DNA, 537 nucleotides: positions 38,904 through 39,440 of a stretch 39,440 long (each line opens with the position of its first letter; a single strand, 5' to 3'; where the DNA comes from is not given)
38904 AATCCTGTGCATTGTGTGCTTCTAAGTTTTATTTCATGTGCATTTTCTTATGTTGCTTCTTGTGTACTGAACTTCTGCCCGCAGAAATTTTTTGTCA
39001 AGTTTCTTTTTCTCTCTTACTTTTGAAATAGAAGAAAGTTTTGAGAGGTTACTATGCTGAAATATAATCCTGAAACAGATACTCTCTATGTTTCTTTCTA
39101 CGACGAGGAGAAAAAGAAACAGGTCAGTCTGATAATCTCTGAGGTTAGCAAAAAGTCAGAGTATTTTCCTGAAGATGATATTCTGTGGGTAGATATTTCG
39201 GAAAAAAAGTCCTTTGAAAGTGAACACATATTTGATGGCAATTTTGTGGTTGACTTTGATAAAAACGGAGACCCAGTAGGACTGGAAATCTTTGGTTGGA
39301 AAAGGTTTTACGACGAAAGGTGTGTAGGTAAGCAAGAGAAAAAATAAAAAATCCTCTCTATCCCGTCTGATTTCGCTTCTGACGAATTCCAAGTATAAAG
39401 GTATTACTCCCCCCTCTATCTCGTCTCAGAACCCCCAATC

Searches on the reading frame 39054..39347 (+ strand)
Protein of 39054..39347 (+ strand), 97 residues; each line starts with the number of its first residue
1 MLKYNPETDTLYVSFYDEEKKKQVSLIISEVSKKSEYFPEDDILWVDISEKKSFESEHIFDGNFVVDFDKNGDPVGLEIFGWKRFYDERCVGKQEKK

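Call 8: search_protein_families(library=pfam, proteins=[window:39054-39347:+], max_evalue=0.01)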
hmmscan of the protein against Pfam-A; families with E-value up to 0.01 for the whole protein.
window:39054-39347:+ (97 aa): 1 family
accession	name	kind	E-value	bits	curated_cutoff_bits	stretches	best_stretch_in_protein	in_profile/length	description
PF10049.14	DUF2283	-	4.8e-16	59.1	23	2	34-81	1-47/49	Protein of unknown function (DUF2283)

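Call 70: search_protein_families(library=ncbifam, proteins=[window:39054-39347:+], max_evalue=0.01)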
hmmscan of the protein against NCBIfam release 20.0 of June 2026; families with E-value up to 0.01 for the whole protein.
window:39054-39347:+ (97 aa): 0 families

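Call 74: find_homologous_proteins(query=window:39054-39347:+, max_evalue=1e-10)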
Query window:39054-39347:+ (97 aa): 4 proteins with E <= 1e-10 among 7 candidates.
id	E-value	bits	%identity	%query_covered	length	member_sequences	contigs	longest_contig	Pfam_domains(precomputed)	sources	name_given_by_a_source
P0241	4.6e-58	212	100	100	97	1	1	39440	PF10049.15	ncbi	ncbi:MAG: DUF2283 domain-containing protein [Desulfurobacteriaceae bacterium]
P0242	1.9e-45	171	77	100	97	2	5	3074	PF10049.15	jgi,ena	jgi:uncharacterized protein YuzE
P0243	2.2e-26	110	62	89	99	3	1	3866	PF10049.15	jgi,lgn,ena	-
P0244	2.4e-24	103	59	88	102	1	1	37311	PF10049.15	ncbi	ncbi:DUF2283 domain-containing protein [Desulfurobacterium sp.]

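Call 75: find_encoding_contigs(protein=P0242, flank=10000, max_places=10)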
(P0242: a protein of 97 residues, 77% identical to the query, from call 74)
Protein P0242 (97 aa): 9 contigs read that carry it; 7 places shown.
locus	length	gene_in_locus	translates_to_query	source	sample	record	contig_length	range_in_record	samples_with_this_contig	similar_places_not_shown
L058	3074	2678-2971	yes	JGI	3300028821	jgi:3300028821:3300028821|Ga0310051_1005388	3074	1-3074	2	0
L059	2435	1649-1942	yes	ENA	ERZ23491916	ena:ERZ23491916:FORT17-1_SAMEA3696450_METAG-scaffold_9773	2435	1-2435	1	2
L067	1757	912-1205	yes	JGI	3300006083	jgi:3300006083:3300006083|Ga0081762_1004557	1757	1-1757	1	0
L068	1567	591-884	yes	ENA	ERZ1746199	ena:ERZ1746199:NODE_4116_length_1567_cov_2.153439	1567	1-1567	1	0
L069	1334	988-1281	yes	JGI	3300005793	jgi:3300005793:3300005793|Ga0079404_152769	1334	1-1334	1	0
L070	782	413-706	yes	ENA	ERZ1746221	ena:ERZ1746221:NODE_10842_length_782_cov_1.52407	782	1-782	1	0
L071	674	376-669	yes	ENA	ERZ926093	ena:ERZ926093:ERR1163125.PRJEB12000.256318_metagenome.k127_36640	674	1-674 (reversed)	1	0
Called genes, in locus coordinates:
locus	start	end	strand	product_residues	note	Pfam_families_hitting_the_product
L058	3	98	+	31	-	?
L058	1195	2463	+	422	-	-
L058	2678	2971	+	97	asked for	PF10049:DUF2283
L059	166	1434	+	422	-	-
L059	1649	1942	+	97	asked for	PF10049:DUF2283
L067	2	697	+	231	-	?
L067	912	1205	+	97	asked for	PF10049:DUF2283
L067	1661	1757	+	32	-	?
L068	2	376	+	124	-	?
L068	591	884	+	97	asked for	PF10049:DUF2283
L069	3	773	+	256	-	?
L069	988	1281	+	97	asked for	PF10049:DUF2283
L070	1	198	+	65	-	?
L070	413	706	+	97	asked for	PF10049:DUF2283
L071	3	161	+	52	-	?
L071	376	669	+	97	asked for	PF10049:DUF2283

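Call 76: find_encoding_contigs(protein=P0243, flank=10000, max_places=4)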
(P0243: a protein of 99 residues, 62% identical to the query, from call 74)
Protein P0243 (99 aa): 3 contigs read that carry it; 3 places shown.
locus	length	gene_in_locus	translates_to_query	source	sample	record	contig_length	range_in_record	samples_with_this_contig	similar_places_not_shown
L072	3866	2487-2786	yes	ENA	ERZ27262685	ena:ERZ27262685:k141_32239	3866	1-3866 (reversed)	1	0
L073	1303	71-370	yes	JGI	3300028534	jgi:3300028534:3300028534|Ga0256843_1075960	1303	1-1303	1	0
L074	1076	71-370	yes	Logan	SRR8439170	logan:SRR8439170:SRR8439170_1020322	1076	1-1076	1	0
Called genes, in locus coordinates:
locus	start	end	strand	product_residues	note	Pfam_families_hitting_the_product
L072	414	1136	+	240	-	-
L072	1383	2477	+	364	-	PF02171:Piwi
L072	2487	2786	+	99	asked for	PF10049:DUF2283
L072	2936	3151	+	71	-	-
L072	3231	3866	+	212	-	?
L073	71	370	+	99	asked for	PF10049:DUF2283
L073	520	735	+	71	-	-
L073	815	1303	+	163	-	?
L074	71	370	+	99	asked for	PF10049:DUF2283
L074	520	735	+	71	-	-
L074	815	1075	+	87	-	?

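Call 77: find_encoding_contigs(protein=P0244, flank=10000, max_places=2)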
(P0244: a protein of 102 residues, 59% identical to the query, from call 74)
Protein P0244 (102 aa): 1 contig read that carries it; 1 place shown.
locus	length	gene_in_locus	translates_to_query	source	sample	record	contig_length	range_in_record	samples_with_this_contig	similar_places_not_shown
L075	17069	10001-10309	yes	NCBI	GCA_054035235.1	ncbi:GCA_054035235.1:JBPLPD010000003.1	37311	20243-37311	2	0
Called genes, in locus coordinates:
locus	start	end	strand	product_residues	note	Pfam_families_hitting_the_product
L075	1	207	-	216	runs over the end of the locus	PF08666:SAF, PF13144:ChapFlgA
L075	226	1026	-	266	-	PF00460:Flg_bb_rod, PF22692:LlgE_F_G_D1, PF06429:Flg_bbr_C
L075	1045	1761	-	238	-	PF00460:Flg_bb_rod, PF22692:LlgE_F_G_D1, PF06429:Flg_bbr_C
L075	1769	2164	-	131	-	PF00072:Response_reg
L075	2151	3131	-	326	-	PF01584:CheW, PF00072:Response_reg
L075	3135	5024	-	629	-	PF04108:ATG17_like (weak), PF06103:DUF948 (faint), PF00015:MCPsignal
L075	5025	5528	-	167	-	PF01584:CheW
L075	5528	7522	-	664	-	PF01627:Hpt, PF02895:H-kinase_dim, PF02518:HATPase_c, PF01584:CheW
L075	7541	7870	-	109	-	-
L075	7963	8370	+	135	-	PF01042:Ribonuc_L-PSP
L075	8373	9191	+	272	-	PF00590:TP_methylase, PF23016:RsmI_C (weak)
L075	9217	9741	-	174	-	PF02675:AdoMet_dc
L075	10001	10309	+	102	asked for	PF10049:DUF2283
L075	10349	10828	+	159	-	-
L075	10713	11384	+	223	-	PF08843:AbiEii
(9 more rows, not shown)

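Call 101: search_solved_structures(query=window:39054-39347:+, max_evalue=1)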
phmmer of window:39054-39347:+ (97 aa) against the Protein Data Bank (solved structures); distinct sequences matched with E-value up to 1: 4.
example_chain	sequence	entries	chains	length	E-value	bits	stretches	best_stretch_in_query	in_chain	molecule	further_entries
8xzv_J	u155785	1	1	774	0.035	17.8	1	24-73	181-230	MurE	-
28nt_J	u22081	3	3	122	0.4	14.4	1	56-81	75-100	Large ribosomal subunit protein uL14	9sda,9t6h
4w8j_A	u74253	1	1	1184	0.44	14.3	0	25-52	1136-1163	Pesticidal crystal protein cry1Ac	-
9buv_A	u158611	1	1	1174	0.52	14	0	30-52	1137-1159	Pesticidal crystal protein Cry1Fa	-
